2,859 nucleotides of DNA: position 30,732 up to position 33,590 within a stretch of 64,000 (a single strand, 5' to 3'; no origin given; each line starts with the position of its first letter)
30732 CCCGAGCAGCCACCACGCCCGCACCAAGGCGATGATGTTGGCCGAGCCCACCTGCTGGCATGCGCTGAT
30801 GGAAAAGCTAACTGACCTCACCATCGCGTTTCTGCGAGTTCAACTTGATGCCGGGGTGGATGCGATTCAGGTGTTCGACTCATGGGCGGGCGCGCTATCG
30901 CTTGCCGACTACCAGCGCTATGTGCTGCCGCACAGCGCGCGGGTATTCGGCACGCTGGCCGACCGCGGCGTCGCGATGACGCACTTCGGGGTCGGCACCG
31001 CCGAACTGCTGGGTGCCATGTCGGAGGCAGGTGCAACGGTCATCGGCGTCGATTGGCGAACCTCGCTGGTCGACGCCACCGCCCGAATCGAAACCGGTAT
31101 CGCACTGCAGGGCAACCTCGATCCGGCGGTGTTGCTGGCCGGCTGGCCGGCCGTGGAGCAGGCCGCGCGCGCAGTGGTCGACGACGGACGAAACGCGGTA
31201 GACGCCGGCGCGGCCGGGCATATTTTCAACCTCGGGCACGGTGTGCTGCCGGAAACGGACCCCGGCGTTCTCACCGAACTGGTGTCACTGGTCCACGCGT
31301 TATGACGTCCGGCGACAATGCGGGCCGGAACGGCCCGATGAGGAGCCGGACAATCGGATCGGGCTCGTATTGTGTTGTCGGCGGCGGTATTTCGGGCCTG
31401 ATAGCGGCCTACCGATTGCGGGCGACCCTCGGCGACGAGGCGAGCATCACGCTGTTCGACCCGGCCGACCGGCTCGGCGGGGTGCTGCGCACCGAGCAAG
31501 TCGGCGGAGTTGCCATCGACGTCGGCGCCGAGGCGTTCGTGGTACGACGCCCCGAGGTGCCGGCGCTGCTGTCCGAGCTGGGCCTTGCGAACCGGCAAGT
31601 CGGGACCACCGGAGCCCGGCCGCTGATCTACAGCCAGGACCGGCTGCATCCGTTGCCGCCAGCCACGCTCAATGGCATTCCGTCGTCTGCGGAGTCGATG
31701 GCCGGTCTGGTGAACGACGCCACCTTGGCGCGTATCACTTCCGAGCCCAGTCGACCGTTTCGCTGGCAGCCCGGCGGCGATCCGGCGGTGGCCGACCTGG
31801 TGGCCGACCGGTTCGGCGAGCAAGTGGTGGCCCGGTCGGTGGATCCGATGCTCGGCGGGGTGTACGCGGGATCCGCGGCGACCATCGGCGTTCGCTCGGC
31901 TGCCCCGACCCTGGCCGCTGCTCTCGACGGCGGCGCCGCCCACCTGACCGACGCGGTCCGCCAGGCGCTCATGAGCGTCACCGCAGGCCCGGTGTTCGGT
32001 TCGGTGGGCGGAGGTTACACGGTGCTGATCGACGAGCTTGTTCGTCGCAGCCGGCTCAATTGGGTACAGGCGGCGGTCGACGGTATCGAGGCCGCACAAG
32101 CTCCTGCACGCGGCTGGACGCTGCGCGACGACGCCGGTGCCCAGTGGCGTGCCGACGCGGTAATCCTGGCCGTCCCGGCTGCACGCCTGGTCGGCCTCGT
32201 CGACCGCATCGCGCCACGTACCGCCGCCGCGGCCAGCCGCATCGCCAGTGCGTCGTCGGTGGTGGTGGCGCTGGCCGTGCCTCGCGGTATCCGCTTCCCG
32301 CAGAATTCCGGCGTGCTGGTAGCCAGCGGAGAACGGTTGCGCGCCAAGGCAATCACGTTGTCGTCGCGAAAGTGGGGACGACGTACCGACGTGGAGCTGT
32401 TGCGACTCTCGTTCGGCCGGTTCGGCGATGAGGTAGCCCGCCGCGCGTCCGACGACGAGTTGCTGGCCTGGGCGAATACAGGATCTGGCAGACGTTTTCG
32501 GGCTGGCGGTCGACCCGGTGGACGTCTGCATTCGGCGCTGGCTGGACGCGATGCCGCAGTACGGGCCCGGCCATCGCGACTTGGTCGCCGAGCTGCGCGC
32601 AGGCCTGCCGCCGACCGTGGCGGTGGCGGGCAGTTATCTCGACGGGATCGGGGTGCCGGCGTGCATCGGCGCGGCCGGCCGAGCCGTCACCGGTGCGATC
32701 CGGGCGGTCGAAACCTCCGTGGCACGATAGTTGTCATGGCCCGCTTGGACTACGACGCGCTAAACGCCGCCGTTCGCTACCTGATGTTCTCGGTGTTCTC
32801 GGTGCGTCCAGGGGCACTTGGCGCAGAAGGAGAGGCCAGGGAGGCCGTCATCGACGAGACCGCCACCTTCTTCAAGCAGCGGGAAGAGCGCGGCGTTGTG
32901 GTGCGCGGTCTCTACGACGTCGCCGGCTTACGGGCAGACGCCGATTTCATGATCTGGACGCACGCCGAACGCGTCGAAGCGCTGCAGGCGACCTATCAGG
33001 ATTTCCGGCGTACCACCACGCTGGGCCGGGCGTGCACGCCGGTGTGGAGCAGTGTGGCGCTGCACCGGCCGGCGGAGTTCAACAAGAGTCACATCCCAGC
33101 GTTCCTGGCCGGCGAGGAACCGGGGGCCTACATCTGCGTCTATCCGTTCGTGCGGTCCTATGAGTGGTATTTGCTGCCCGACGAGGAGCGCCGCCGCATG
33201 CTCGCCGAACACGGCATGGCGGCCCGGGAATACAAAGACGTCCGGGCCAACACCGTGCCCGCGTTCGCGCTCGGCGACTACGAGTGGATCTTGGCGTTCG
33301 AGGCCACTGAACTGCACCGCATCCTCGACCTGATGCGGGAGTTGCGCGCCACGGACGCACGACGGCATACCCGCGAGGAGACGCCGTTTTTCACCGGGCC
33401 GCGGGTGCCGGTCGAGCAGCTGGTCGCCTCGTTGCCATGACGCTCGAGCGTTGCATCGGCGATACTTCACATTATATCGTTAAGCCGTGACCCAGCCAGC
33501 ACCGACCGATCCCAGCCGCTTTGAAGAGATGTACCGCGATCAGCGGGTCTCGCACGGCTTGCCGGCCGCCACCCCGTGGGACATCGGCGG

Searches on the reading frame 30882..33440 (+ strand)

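Call 81: search_protein_families(library=pfam, proteins=[window:30882-33440:+], max_evalue=0.001)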
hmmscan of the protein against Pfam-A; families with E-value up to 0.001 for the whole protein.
window:30882-33440:+ (852 aa): 4 families
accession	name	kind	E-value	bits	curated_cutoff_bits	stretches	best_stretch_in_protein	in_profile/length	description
PF06778.18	Chlor_dismutase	-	1e-75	254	25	1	653-842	1-189/189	Chlorite dismutase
PF01593.30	Amino_oxidase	-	1.6e-19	70.9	19.8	1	170-527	1-353/443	Flavin containing amine oxidoreductase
PF13450.12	NAD_binding_8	-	5.7e-13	49.4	21.9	1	165-233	1-68/68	NAD(P)-binding Rossmann-like domain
PF13454.12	NAD_binding_9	-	1e-07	32.5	21.8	1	165-213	2-52/155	FAD-NAD(P)-binding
